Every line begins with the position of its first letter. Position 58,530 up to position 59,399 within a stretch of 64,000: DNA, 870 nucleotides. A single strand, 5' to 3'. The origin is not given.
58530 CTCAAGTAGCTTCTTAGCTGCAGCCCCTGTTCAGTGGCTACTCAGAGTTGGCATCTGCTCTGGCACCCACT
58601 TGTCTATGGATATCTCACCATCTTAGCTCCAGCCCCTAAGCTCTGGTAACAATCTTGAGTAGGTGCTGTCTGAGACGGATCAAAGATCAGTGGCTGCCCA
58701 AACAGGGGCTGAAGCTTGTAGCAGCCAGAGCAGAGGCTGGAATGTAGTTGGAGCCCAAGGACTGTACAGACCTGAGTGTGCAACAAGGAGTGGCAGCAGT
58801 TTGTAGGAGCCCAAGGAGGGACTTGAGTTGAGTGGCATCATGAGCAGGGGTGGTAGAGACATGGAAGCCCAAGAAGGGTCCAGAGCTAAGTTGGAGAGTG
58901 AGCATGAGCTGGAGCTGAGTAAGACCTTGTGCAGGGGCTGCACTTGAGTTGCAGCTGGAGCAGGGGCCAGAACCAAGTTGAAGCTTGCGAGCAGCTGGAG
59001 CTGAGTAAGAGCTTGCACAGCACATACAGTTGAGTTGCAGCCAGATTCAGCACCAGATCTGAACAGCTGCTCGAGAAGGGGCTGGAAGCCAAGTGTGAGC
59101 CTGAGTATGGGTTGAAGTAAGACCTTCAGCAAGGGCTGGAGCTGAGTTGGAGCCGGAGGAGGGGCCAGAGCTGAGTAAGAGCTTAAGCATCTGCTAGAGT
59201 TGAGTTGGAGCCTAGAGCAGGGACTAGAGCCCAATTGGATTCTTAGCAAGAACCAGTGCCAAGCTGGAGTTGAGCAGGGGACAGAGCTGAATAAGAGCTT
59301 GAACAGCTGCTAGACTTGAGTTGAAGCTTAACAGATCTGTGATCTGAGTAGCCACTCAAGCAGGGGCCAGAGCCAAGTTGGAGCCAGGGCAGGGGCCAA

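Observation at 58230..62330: Roughly 4.1-kb satellite array with a hierarchical structure (about 30-bp subunits, about 120-bp higher-order period) and two internal orientation flips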

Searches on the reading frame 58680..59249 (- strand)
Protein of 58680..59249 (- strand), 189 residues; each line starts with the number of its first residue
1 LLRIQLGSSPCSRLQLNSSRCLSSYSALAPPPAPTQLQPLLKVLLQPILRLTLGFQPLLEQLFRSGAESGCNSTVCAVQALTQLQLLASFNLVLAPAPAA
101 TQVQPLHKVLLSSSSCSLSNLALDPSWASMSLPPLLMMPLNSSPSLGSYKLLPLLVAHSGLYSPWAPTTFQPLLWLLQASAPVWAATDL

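Call 23: find_encoding_contigs(protein=window:58680-59249:-, flank=10000, max_places=6)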
Protein window:58680-59249:- (189 aa): no gene with exactly this product is on record in the collection.

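Call 30: search_protein_families(library=pfam, proteins=[window:58680-59249:-], max_evalue=0.01)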
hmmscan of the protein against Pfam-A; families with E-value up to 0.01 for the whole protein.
window:58680-59249:- (189 aa): 0 families

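Call 44: search_protein_representatives(protein=window:58680-59249:-)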
Query: 189 residues. Proteins with E-value up to 0.001 (for the whole library): 2; up to 1e-10: 0; up to 1e-30: 0. The best 2 are listed.
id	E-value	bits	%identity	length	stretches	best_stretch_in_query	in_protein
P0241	2.0e-04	37.6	33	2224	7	67-122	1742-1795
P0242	7.9e-04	35.7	30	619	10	140-169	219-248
